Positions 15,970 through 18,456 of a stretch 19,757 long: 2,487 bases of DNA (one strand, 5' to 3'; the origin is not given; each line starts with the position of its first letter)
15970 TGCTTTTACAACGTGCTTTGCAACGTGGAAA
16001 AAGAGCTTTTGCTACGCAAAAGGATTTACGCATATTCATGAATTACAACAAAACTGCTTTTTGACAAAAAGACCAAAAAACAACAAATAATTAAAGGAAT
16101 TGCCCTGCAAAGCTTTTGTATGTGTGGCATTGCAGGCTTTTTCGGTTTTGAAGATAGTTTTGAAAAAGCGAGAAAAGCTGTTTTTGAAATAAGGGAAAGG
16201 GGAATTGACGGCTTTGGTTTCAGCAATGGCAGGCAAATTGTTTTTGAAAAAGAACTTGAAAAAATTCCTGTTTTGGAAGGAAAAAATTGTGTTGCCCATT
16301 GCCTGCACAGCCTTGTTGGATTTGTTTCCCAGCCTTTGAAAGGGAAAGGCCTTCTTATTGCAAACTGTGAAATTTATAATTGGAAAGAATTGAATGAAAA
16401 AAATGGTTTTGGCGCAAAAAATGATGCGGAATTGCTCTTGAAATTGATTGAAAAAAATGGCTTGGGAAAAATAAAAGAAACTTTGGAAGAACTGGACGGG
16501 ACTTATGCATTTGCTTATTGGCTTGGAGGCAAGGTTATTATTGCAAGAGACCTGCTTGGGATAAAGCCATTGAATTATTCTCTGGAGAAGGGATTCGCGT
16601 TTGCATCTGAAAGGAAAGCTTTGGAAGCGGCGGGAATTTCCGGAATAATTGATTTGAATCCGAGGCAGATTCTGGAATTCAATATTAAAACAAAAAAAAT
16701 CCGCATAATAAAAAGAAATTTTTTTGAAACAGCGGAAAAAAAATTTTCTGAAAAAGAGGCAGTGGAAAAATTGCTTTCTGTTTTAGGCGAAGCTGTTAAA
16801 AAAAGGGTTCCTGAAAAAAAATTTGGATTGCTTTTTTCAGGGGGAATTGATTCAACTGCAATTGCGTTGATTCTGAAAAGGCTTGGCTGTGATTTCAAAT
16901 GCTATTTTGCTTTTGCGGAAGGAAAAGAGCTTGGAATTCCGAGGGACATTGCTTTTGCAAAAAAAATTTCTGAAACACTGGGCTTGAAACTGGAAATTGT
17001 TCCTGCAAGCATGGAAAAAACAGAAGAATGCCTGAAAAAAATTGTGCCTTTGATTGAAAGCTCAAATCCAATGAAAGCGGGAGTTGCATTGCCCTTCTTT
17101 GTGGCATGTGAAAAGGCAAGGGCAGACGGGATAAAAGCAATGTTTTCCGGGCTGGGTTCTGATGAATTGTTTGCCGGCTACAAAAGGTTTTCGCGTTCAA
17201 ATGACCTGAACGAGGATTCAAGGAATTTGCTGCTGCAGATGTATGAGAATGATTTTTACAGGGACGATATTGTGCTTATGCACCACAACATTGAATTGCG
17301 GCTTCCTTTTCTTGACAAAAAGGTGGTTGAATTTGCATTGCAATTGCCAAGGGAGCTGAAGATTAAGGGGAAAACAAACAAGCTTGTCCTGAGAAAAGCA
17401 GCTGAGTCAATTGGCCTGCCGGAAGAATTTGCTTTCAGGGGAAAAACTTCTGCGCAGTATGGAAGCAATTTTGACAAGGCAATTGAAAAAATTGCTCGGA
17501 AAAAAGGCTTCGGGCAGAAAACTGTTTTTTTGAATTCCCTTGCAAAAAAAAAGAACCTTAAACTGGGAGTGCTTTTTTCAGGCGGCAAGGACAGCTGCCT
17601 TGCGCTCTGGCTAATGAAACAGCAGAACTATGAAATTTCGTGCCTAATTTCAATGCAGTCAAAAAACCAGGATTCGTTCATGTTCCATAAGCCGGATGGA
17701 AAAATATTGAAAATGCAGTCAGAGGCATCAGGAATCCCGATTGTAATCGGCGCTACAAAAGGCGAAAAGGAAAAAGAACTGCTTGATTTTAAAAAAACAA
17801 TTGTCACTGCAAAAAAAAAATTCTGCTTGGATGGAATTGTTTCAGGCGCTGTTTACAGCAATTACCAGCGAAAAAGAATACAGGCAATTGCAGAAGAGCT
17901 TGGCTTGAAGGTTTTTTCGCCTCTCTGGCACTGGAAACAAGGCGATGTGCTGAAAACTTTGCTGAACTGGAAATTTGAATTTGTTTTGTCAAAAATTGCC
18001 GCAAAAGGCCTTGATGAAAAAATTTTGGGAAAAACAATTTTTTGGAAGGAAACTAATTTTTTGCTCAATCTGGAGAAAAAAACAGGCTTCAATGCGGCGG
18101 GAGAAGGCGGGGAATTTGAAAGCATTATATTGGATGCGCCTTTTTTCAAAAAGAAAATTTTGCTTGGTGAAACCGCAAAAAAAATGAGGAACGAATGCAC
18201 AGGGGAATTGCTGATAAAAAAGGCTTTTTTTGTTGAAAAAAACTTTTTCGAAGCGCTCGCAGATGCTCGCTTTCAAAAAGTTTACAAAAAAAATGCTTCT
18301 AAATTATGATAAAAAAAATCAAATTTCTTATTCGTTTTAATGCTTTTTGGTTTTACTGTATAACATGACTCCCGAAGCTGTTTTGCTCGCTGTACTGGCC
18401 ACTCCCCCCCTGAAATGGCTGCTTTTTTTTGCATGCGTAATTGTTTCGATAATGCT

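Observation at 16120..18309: Unusual fusion: one glutaminase domain followed by two different PP-loop adenylating domains (AsnB synthetase + Dph6/DUF71)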

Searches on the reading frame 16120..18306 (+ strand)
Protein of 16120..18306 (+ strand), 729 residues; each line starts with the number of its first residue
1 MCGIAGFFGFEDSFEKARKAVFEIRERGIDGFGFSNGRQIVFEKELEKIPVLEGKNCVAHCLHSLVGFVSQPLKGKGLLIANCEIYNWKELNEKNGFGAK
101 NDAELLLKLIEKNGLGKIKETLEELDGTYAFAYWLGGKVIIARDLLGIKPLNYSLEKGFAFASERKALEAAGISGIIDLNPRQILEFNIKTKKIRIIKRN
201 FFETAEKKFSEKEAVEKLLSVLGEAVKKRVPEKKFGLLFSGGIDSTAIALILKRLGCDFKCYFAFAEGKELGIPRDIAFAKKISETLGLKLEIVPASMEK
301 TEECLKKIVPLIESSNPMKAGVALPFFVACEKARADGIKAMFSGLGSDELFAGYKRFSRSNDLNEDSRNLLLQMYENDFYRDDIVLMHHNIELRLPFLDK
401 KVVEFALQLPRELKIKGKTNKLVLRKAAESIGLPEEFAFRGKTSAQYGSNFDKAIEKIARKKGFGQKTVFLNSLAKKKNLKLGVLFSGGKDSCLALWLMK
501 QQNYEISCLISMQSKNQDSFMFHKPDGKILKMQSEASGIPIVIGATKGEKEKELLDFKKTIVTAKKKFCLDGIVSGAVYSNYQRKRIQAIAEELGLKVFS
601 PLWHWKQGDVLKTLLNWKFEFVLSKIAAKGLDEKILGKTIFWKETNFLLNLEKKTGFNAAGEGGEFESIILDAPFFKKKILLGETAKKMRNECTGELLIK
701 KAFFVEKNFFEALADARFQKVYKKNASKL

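Call 3: search_protein_families(library=pfam, proteins=[window:16120-18306:+], max_evalue=0.1)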
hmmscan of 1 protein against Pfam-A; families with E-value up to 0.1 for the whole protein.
window:16120-18306:+ (729 aa): 10 families
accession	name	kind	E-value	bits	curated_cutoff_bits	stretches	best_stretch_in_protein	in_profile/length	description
PF01902.24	Diphthami_syn_2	-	6.6e-57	193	23.2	1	481-702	2-217/219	Diphthamide synthase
PF00733.27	Asn_synthase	-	9.8e-46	157.5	21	2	218-362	2-142/354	Asparagine synthase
PF13537.11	GATase_7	-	4.2e-18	66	25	1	71-169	14-122/123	Glutamine amidotransferase domain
PF13522.11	GATase_6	-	1.6e-14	54.5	27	1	57-164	13-130/130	Glutamine amidotransferase domain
PF24167.1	DUF7411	-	3.3e-09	37.1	28.7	2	235-308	3-70/194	Family of unknown function (DUF7411)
PF06508.19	QueC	-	3.7e-06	27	22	1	484-509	4-29/210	Queuosine biosynthesis protein QueC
PF03054.22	tRNA_Me_trans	-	6.2e-06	26.4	20.6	0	482-518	3-38/202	tRNA methyl transferase HUP domain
PF01171.26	ATP_bind_3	-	0.011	15.9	27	0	238-297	5-67/182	PP-loop family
PF02568.20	ThiI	-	0.065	13.3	20.5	0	237-265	8-36/197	Thiamine biosynthesis protein (ThiI)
PF00533.33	BRCT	-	0.082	13.6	21.3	0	566-600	9-37/78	BRCA1 C Terminus (BRCT) domain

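Call 4: search_protein_families(library=ncbifam, proteins=[window:16120-18306:+], max_evalue=0.1)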
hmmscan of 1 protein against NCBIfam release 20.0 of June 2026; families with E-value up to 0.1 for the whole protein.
window:16120-18306:+ (729 aa): 27 families (the best 25 are shown)
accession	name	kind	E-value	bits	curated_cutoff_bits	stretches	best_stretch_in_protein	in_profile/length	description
TIGR01536.1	asn_synth_AEB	equivalog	9.1e-79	265.8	267.1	2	2-360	1-377/517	asparagine synthase (glutamine-hydrolyzing)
TIGR03679.1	Dph6_archaeal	equivalog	2.5e-69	232.9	197.3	1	484-701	2-217/218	diphthine--ammonia ligase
NF006949.0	PRK09431.1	equivalog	3.8e-59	200.7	499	1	1-448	1-456/554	asparagine synthase B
TIGR03108.1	eps_aminotran_1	hypoth_equivalog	2.2e-34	119.2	816.9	3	180-369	204-388/628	XrtA/PEP-CTERM system amidotransferase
TIGR03104.1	trio_amidotrans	equivalog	5.2e-33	114.1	570.1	3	1-178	1-176/589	N-acetylglutaminylglutamine amidotransferase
NF033535.1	lass_lactam_cya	exception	5.7e-23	81.3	525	2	386-461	539-612/668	lasso peptide isopeptide bond-forming cyclase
NF052346.1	PAB0415_fam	hypoth_equivalog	1.4e-15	57.6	250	1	485-683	3-190/205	PAB0415 family putative ATP pyrophosphatase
NF052347.1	TTX_0299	hypoth_equivalog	5.9e-11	42.3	250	1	485-685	3-187/200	TTX_0299 family putative ATP pyrophosphatase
TIGR01134.1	purF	equivalog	3.8e-10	39.7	350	1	2-199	1-229/432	amidophosphoribosyltransferase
NF033561.1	macrolact_Ik_Al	subfamily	1e-09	37.6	300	2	207-314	185-294/561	albusnodin/ikarugamycin family macrolactam cyclase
NF011155.0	PRK14561.1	equivalog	2e-09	37.4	207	2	481-513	2-32/195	hypothetical protein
TIGR00364.1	TIGR00364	equivalog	1.4e-07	31.3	150.3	1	238-298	4-61/201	7-cyano-7-deazaguanine synthase QueC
NF049949.1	tRNAsynTtuAPyrococ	equivalog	1.4e-07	31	450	2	190-294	15-108/292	tRNA-5-methyluridine(54) 2-sulfurtransferase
TIGR00420.1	trmU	equivalog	7.7e-07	28.3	236.95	2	237-299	5-74/351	tRNA 2-thiouridine(34) synthase MnmA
NF001138.1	PRK00143.1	equivalog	2.8e-06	26.5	284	2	484-518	4-37/345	tRNA 2-thiouridine(34) synthase MnmA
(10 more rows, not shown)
